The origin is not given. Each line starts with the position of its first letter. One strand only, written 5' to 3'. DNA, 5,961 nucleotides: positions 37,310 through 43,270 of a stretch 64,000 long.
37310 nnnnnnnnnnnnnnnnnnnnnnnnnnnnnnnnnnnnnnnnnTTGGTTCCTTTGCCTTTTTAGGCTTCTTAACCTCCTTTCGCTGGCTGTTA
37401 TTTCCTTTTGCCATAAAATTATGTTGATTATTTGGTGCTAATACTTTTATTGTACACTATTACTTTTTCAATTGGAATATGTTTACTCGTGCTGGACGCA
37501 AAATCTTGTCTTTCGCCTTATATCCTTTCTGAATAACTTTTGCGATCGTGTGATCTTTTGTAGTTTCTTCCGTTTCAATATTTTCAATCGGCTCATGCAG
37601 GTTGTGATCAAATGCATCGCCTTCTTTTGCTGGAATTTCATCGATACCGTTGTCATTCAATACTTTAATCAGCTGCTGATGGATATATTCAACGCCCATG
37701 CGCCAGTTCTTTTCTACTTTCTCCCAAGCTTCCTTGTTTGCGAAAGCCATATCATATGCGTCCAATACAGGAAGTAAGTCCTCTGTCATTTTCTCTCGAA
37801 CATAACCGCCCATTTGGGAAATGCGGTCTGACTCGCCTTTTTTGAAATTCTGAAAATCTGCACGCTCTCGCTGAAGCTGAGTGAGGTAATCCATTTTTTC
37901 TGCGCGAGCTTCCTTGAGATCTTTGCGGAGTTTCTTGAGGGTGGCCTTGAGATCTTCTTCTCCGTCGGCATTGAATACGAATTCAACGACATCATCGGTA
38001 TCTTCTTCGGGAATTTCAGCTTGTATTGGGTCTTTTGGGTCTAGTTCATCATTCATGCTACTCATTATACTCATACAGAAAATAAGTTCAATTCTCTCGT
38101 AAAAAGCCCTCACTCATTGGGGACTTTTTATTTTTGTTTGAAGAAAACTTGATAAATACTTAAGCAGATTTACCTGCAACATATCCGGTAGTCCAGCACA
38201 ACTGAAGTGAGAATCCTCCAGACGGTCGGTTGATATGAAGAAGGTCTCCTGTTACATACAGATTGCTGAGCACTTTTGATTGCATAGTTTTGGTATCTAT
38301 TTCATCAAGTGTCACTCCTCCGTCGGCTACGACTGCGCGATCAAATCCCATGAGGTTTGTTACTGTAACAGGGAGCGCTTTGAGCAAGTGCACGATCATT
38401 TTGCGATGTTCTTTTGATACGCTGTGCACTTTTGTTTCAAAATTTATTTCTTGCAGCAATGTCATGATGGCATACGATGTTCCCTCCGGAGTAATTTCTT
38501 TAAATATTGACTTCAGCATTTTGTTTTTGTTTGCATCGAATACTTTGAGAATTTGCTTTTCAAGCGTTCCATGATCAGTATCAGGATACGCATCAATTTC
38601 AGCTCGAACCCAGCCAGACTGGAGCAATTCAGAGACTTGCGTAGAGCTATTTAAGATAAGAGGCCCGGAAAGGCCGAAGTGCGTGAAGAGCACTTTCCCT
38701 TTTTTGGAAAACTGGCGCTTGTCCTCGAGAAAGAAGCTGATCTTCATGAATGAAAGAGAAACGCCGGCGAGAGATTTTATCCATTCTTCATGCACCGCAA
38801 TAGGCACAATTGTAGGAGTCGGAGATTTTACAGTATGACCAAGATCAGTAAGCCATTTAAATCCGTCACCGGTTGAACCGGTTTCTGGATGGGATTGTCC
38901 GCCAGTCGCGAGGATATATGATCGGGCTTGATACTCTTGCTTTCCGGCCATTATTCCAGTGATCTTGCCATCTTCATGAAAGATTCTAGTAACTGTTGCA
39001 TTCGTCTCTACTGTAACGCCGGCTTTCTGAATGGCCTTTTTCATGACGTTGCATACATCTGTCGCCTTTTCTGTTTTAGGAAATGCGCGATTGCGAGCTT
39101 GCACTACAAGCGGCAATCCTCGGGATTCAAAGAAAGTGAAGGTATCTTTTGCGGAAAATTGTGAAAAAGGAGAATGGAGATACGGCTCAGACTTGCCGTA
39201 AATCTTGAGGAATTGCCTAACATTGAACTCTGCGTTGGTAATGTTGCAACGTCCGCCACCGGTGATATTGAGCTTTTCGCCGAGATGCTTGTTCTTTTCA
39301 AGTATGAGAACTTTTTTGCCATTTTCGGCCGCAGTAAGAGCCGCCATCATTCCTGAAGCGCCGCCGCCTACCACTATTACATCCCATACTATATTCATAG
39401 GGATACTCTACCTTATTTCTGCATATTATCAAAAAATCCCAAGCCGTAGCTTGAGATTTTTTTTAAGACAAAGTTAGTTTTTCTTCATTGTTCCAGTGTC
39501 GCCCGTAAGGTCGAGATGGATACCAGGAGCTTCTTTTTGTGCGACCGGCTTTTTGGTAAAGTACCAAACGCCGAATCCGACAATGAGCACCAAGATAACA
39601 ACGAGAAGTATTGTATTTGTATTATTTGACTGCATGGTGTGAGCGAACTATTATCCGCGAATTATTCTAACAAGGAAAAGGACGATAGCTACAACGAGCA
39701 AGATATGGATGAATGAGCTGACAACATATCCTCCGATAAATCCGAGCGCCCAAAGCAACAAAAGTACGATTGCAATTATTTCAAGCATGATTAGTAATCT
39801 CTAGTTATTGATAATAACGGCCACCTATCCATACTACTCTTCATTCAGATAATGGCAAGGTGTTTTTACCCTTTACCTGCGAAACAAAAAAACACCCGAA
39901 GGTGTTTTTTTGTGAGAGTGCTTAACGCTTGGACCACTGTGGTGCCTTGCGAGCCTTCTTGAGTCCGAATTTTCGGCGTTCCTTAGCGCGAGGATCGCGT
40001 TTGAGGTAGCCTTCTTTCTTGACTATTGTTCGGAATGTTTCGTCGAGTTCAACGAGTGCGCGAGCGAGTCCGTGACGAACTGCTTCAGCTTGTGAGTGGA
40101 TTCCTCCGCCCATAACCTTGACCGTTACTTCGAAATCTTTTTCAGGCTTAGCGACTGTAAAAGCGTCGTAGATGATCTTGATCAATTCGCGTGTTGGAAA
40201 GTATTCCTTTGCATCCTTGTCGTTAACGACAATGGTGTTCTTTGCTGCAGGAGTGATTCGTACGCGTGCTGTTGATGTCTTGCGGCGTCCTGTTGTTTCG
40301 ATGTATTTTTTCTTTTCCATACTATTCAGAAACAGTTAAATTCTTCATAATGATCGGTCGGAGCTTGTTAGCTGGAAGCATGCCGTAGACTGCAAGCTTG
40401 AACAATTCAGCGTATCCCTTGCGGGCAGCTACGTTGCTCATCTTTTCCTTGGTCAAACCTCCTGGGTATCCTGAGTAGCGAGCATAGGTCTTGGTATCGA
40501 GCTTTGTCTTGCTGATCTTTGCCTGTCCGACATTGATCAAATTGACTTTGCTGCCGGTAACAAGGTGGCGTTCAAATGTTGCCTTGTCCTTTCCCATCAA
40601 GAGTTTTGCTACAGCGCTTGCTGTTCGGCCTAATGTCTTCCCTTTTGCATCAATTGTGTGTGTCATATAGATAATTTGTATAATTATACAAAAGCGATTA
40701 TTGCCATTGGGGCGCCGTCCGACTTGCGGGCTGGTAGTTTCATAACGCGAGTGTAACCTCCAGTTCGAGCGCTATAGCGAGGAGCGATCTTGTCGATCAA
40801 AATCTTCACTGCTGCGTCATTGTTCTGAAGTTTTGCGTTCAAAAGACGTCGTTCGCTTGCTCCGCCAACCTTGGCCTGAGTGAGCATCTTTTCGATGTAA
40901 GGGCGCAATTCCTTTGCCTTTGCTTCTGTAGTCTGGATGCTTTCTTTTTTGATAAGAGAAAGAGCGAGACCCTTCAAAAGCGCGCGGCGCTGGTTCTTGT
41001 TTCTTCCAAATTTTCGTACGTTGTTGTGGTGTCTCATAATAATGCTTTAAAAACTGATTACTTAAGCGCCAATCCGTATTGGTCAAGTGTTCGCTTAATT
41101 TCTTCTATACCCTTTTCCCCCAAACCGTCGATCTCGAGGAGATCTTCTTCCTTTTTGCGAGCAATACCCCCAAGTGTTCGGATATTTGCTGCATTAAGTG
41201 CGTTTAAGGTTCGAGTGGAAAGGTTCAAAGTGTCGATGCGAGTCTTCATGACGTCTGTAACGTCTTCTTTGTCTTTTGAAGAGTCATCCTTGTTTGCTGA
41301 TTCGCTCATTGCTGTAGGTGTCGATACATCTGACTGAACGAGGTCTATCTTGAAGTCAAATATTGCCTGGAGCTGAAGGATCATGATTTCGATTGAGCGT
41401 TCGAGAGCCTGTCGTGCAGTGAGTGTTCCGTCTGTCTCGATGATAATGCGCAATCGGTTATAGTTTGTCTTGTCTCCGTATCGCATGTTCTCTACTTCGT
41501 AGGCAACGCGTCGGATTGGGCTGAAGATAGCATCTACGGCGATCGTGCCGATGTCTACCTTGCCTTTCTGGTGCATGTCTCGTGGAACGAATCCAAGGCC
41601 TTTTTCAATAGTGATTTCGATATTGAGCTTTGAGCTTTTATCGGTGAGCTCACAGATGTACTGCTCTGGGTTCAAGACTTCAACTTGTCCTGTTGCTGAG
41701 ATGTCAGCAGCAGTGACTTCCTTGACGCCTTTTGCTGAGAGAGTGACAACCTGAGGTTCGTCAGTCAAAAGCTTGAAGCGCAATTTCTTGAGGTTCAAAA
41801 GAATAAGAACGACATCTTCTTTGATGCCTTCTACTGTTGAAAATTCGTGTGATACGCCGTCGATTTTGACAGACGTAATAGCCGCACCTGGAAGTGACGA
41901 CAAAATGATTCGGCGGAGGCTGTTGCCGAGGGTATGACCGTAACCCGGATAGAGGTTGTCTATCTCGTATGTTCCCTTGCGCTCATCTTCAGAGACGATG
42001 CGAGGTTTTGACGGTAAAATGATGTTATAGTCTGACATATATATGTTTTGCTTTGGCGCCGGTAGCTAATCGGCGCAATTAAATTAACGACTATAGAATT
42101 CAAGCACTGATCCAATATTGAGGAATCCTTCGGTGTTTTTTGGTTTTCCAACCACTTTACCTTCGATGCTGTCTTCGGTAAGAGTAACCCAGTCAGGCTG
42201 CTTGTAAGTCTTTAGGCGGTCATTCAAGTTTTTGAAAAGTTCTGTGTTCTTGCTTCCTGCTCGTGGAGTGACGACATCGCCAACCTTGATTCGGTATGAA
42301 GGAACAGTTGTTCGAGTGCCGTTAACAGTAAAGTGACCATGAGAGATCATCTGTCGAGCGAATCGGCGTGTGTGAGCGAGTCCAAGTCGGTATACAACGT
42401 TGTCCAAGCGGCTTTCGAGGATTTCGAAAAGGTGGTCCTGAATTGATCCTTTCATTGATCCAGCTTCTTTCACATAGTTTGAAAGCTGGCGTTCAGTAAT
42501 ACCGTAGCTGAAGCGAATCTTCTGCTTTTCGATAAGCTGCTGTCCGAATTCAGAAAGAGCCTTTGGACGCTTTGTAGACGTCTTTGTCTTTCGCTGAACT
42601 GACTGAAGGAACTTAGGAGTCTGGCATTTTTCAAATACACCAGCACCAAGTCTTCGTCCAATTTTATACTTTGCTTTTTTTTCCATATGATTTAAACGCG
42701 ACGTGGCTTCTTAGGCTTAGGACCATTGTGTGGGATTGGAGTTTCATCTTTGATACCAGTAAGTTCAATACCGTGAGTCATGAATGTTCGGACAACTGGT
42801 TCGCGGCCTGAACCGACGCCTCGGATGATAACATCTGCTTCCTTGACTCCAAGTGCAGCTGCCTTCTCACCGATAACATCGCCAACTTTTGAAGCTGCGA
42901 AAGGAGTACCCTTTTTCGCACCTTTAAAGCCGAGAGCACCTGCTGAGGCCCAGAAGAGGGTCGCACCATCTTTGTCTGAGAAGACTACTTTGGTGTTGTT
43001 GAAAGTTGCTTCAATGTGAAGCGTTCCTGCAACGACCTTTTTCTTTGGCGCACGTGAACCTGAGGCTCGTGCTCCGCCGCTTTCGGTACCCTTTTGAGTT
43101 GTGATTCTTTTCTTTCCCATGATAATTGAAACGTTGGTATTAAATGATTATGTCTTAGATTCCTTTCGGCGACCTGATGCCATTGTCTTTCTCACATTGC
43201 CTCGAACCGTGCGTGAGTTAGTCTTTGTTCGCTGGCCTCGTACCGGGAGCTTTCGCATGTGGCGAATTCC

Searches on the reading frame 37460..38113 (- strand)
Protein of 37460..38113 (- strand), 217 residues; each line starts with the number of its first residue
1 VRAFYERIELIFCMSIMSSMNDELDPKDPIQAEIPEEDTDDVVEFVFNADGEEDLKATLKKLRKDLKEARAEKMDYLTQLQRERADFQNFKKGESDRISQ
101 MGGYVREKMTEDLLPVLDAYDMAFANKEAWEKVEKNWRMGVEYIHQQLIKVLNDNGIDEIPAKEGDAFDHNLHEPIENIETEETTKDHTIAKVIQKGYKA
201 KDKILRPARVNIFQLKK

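Call 45: search_protein_families(library=pfam, proteins=[window:37460-38113:-], max_evalue=0.001)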
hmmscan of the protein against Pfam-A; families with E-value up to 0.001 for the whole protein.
window:37460-38113:- (217 aa): 1 family
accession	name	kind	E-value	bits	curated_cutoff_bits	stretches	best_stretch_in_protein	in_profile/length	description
PF01025.24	GrpE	-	4.2e-38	131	25.8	1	52-212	6-163/165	GrpE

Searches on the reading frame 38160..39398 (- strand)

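Call 45: search_protein_families(library=pfam, proteins=[window:38160-39398:-], max_evalue=0.001)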
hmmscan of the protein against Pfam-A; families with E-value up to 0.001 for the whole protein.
window:38160-39398:- (412 aa): 13 families
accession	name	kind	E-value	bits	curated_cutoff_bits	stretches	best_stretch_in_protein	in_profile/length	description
PF03486.20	HI0933_like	-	7e-77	258.6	50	1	6-410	2-243/244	HI0933-like protein Rossmann domain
PF22780.1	HI0933_like_1st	-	7e-30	104.5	27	1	195-357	2-165/165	HI0933-like protein barrel and H2TH domain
PF00890.30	FAD_binding_2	-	1.2e-15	58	20.4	1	6-198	1-224/414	FAD binding domain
PF12831.13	FAD_oxidored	-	2.6e-15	57.1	27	1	6-166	1-145/416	FAD dependent oxidoreductase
PF01266.30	DAO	-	2e-13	51.1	27.9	2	6-40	1-35/353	FAD dependent oxidoreductase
PF07992.20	Pyr_redox_2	-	6.3e-12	46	26.1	2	6-40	2-37/291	Pyridine nucleotide-disulphide oxidoreductase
PF13738.12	Pyr_redox_3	-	1.1e-09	38.4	30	1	81-173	46-140/305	Pyridine nucleotide-disulphide oxidoreductase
PF01134.28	GIDA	-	2.4e-07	30.6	22.1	1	6-37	1-33/391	Glucose inhibited division protein A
PF13450.12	NAD_binding_8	-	3.1e-07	31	21.9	1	9-40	1-32/68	NAD(P)-binding Rossmann-like domain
PF00070.33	Pyr_redox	-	1.2e-06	29.4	22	0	7-42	2-37/82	Pyridine nucleotide-disulphide oxidoreductase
PF01494.25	FAD_binding_3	-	1.9e-05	24.5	22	1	6-37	3-34/349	FAD binding domain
PF01946.23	Thi4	-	6.9e-05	22.6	26.2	1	5-41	18-55/235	Thi4 family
PF01262.27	AlaDh_PNT_C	-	0.00029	20.8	23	1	7-53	31-78/214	Alanine dehydrogenase/PNT, C-terminal domain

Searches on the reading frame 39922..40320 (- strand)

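Call 45: search_protein_families(library=pfam, proteins=[window:39922-40320:-], max_evalue=0.001)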
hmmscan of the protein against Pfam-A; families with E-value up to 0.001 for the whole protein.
window:39922-40320:- (132 aa): 1 family
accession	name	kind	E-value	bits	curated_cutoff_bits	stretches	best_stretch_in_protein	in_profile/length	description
PF00380.25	Ribosomal_S9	-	1.2e-40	139.2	22.5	1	11-132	1-121/121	Ribosomal protein S9/S16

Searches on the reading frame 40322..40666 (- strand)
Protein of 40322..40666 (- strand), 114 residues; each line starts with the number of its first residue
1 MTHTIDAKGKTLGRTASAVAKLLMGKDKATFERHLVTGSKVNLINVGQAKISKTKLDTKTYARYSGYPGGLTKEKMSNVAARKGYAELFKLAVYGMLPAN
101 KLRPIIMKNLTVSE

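Call 45: search_protein_families(library=pfam, proteins=[window:40322-40666:-], max_evalue=0.001)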
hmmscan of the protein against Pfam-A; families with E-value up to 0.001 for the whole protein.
window:40322-40666:- (114 aa): 1 family
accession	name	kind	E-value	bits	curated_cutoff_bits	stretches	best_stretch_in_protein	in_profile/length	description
PF00572.24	Ribosomal_L13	-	6.9e-30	104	23.8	1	2-112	3-112/119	Ribosomal protein L13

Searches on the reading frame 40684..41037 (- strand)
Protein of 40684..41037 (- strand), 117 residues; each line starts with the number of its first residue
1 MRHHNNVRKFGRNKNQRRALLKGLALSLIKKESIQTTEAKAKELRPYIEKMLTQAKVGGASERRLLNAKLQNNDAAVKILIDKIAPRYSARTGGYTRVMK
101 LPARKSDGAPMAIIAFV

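Call 83: search_protein_families(library=pfam, proteins=[window:40684-41037:-], max_evalue=0.00001)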
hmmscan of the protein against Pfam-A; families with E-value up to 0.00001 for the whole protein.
window:40684-41037:- (117 aa): 1 family
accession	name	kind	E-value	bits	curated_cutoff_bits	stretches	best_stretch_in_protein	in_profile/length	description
PF01196.24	Ribosomal_L17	-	1.3e-31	109.7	27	1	20-117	1-97/97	Ribosomal protein L17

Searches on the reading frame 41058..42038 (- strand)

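Call 83: search_protein_families(library=pfam, proteins=[window:41058-42038:-], max_evalue=0.00001)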
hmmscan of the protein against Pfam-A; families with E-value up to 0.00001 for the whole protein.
window:41058-42038:- (326 aa): 3 families
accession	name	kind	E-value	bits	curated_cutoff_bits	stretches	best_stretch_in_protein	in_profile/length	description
PF01000.31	RNA_pol_A_bac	-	2.6e-31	108.7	33.9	1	57-173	1-119/119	RNA polymerase Rpb3/RpoA insert domain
PF01193.29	RNA_pol_L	-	9.7e-21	73.7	24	1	31-221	5-72/74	RNA polymerase Rpb3/Rpb11 dimerisation domain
PF03118.21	RNA_pol_A_CTD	-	9.8e-17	60.9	23.8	1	256-319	3-66/67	Bacterial RNA polymerase, alpha chain C terminal domain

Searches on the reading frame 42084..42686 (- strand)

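Call 83: search_protein_families(library=pfam, proteins=[window:42084-42686:-], max_evalue=0.00001)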
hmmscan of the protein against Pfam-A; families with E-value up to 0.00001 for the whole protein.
window:42084-42686:- (200 aa): 2 families
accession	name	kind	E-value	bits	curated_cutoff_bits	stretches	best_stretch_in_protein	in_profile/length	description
PF01479.30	S4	-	5.4e-20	71.3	22.8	1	93-139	2-48/48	S4 domain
PF00163.24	Ribosomal_S4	-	2.8e-14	54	23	1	3-91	3-95/95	Ribosomal protein S4/S9 N-terminal domain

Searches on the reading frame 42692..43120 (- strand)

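Call 83: search_protein_families(library=pfam, proteins=[window:42692-43120:-], max_evalue=0.00001)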
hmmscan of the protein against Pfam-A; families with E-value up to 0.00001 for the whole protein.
window:42692-43120:- (142 aa): 1 family
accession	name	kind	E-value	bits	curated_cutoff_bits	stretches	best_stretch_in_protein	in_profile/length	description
PF00411.24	Ribosomal_S11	-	5e-31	107.8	25.1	1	32-141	1-110/110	Ribosomal protein S11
